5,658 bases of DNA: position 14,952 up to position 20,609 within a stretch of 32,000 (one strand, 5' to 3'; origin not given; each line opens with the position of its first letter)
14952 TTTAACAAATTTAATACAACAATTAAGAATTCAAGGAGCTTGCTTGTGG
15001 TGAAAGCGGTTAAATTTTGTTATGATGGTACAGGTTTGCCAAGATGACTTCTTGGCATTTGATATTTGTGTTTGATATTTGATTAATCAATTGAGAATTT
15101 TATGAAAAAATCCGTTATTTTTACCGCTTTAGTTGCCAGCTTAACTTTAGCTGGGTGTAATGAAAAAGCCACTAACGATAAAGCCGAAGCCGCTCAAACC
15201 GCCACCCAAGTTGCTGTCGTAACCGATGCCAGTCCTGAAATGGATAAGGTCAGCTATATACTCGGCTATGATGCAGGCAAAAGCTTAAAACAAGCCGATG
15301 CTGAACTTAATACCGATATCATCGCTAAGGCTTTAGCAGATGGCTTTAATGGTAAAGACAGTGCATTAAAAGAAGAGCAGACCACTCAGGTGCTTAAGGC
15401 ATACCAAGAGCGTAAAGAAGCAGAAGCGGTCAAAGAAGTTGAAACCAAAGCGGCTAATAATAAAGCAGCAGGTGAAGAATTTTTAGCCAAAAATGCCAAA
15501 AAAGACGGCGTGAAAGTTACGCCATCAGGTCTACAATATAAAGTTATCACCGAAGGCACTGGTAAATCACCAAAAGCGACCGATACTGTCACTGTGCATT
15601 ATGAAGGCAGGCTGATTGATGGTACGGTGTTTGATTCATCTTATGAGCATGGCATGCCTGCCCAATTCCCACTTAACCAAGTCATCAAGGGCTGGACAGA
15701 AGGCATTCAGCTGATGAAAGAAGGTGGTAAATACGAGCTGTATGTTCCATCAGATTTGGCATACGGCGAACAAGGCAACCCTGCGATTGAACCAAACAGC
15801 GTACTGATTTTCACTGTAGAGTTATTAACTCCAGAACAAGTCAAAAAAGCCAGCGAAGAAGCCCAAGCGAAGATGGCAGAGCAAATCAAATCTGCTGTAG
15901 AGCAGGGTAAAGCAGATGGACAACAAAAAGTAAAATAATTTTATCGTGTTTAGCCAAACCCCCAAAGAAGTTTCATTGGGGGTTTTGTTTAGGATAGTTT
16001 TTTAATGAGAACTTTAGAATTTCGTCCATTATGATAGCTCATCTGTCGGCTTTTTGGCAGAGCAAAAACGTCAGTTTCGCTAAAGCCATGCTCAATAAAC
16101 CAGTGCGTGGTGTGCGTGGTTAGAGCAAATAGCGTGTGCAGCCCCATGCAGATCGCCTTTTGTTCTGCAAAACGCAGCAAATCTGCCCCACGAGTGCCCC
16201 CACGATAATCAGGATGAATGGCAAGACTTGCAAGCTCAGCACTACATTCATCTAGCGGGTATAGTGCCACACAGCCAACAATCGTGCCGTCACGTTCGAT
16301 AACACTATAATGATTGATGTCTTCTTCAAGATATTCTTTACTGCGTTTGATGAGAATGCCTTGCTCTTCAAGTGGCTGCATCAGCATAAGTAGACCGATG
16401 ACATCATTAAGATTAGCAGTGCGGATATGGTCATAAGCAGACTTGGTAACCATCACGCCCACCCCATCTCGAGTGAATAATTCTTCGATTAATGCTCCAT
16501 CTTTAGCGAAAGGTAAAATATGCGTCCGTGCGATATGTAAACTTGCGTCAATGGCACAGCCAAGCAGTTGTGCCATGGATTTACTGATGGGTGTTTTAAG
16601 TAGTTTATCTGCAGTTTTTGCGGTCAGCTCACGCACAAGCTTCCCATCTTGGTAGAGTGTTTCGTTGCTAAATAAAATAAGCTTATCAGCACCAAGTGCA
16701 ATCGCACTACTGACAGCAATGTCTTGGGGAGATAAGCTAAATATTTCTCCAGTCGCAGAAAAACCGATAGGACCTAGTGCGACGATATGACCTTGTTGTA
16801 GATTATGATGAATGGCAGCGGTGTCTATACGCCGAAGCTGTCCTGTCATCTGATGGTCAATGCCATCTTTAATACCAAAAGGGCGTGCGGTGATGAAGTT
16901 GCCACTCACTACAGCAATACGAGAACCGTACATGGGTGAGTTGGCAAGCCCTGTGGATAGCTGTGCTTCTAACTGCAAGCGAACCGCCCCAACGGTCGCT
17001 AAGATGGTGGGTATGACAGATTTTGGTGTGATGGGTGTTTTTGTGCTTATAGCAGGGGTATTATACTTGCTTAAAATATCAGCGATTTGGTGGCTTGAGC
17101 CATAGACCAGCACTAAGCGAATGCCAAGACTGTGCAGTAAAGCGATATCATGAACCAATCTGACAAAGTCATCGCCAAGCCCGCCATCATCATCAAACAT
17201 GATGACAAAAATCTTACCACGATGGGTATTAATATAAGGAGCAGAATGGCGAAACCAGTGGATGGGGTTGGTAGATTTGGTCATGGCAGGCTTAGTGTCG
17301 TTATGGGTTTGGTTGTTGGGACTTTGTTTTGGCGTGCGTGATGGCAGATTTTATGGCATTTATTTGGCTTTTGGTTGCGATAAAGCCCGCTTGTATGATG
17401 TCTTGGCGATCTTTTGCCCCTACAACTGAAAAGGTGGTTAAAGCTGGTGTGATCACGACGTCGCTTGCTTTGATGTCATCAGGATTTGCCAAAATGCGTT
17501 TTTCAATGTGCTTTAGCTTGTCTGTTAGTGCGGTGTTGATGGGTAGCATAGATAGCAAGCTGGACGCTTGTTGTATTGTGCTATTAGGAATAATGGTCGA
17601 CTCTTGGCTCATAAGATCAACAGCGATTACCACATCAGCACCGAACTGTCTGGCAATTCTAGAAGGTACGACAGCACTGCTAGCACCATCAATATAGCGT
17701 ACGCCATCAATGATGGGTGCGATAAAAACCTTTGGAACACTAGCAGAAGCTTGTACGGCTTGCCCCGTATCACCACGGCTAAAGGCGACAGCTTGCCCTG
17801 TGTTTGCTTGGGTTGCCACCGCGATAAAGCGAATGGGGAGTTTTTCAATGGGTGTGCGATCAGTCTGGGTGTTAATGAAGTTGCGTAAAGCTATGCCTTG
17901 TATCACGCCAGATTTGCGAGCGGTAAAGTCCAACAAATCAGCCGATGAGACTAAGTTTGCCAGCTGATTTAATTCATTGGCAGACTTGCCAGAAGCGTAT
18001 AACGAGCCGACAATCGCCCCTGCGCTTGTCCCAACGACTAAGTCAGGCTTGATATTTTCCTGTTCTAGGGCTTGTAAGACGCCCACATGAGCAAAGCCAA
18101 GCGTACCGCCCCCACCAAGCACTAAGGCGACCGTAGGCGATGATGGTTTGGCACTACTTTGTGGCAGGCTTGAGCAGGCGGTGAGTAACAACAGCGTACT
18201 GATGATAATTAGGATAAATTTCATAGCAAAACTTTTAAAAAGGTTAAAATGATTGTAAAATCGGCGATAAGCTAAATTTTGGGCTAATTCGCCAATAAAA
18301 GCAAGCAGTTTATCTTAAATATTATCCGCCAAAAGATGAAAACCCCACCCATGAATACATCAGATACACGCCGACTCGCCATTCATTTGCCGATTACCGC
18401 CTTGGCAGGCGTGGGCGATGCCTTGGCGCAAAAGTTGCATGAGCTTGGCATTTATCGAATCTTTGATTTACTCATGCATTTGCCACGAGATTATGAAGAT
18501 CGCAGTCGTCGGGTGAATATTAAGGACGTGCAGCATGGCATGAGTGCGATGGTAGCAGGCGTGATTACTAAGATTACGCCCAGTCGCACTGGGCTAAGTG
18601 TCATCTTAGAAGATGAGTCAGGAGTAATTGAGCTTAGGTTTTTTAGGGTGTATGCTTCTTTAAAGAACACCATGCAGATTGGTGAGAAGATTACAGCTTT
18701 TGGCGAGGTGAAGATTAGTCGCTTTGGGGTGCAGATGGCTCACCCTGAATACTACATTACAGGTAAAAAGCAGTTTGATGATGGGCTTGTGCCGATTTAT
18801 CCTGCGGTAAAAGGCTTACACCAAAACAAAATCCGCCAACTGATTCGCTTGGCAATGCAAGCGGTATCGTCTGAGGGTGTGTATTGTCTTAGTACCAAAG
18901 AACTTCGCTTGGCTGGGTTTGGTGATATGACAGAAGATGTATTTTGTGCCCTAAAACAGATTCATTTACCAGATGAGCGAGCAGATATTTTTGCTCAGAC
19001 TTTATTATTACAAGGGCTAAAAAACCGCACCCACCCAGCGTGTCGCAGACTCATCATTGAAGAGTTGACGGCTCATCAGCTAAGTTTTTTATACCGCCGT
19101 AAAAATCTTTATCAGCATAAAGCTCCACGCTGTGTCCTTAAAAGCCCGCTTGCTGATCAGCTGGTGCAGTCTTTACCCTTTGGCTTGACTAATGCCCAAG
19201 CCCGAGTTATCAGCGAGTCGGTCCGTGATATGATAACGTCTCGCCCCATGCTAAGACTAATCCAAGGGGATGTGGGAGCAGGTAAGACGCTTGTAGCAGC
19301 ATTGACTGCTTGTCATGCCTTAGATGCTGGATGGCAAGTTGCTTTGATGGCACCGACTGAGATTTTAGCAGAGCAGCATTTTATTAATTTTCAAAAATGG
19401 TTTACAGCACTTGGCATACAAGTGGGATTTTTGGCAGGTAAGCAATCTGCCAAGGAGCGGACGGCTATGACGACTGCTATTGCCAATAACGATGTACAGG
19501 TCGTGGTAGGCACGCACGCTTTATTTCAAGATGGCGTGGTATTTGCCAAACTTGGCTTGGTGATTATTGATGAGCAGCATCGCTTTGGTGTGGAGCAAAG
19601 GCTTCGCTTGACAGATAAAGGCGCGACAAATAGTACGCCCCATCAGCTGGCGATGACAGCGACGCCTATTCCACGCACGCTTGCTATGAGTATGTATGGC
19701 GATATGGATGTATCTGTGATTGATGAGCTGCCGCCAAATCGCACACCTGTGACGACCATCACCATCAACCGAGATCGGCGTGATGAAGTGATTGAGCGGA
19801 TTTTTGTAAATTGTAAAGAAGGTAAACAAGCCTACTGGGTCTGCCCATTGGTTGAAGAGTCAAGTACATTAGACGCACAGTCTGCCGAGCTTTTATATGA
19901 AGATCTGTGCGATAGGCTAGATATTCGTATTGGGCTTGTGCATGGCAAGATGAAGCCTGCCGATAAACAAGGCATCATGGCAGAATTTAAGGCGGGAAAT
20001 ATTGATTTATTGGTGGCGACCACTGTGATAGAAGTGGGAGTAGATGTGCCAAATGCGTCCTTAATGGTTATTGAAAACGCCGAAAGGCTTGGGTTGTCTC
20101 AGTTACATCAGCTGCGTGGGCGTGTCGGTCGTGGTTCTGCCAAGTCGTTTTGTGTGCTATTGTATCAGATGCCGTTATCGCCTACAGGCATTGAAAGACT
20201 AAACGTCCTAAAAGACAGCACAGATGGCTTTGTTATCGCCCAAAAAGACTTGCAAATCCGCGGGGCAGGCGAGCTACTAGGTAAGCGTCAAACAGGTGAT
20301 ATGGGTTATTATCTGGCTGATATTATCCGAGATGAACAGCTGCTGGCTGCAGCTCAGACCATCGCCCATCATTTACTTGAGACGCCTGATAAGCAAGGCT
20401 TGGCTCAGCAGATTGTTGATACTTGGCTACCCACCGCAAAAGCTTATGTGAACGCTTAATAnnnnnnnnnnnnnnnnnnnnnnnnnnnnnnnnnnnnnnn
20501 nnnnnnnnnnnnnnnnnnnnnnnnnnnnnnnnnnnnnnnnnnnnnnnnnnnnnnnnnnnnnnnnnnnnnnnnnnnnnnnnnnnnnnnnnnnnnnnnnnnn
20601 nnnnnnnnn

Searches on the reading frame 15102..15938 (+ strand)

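Call 7: search_protein_families(library=ncbifam, proteins=[window:15102-15938:+], max_evalue=0.001)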
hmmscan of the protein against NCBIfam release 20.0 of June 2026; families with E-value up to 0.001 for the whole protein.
window:15102-15938:+ (278 aa): 6 families
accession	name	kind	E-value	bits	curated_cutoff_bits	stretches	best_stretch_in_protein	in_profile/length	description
NF008150.0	PRK10902.1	equivalog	2.3e-53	181.3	215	1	3-260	3-264/271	FKBP-type peptidyl-prolyl cis-trans isomerase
NF008602.0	PRK11570.1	subfamily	9.8e-50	169.3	198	1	49-242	12-203/206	FKBP-type peptidyl-prolyl cis-trans isomerase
NF053689.1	BamJ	equivalog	3.4e-37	128.5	100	1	92-241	25-184/184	BamJ family beta-barrel-assembly machinery protein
NF053691.1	BamM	equivalog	2.6e-11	43.1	315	1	144-248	101-227/376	BamM family beta-barrel-assembly machinery protein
TIGR03516.1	ppisom_GldI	equivalog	6.5e-11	41.9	157.6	1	119-242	47-173/177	gliding motility-associated peptidyl-prolyl isomerase GldI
NF050142.1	PG1828_fam_lipo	equivalog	8.2e-07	29.7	50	1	1-49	1-50/59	PG1828 family lipoprotein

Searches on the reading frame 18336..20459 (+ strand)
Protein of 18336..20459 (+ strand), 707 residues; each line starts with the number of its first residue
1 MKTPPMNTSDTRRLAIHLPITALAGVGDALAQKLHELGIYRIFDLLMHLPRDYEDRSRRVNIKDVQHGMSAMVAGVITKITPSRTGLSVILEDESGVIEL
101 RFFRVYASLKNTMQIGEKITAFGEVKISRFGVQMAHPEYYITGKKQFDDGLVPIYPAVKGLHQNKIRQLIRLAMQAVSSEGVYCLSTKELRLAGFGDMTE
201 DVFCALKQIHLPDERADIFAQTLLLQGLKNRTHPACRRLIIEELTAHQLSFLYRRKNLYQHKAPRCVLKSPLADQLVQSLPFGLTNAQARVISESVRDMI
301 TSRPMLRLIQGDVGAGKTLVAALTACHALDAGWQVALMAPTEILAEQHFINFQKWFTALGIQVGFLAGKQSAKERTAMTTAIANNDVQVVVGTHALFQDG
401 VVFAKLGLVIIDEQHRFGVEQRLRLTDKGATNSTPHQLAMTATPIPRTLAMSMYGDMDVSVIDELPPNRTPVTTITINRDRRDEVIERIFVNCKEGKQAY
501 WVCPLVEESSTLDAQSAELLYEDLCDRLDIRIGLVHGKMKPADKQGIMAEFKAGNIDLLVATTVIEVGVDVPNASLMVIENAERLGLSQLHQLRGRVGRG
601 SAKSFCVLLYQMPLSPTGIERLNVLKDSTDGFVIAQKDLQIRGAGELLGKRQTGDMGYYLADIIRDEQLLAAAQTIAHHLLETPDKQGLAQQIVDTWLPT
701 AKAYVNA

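Call 53: search_protein_families(library=ncbifam, proteins=[window:18336-20459:+], max_evalue=1e-10)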
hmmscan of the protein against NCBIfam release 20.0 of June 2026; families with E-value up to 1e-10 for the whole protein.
window:18336-20459:+ (707 aa): 16 families
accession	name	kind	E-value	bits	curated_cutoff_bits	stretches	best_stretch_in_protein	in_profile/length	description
NF008163.0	PRK10917.1-1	equivalog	5.3e-300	996.7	796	1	14-707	5-692/692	ATP-dependent DNA helicase RecG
NF008166.0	PRK10917.1-4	equivalog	2.4e-234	779.6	864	1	28-706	21-704/705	ATP-dependent DNA helicase RecG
NF008168.0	PRK10917.2-2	equivalog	2.1e-230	767.2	718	1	8-687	101-775/795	ATP-dependent DNA helicase RecG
NF008165.0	PRK10917.1-3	equivalog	4.5e-218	726.1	711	1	16-687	6-666/692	ATP-dependent DNA helicase RecG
TIGR00643.1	recG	equivalog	2.1e-212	707.3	659.4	1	37-675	1-627/629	ATP-dependent DNA helicase RecG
NF008164.0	PRK10917.1-2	equivalog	1.2e-200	668.4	785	1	18-683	13-673/704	ATP-dependent DNA helicase RecG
NF008170.0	PRK10917.2-4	equivalog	1.3e-191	638.6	975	1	9-683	122-798/826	ATP-dependent DNA helicase RecG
NF008167.0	PRK10917.2-1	equivalog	6.2e-150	500.7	995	1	145-688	164-724/744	ATP-dependent DNA helicase RecG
TIGR00580.2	mfd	equivalog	2e-113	380.6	800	1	266-656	416-800/907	transcription-repair coupling factor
NF008169.0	PRK10917.2-3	equivalog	2.8e-93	313.6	555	1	31-675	8-601/610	ATP-dependent DNA helicase RecG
NF007966.0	PRK10689.1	equivalog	8.2e-83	278.8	1329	1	276-657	593-968/1148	transcription-repair coupling factor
NF010337.0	PRK13766.1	equivalog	7.8e-16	57.3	610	0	313-444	39-173/781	Hef nuclease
NF004066.1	PRK05580.1-3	equivalog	1.2e-13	50.3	813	0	220-416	189-378/788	primosomal protein N'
TIGR00595.1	priA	equivalog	2.4e-13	49.5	230.35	0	308-418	1-106/509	replication restart helicase PriA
NF004070.0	PRK05580.2-2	equivalog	5.7e-12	44.6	921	0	283-417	196-325/729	primosomal protein N'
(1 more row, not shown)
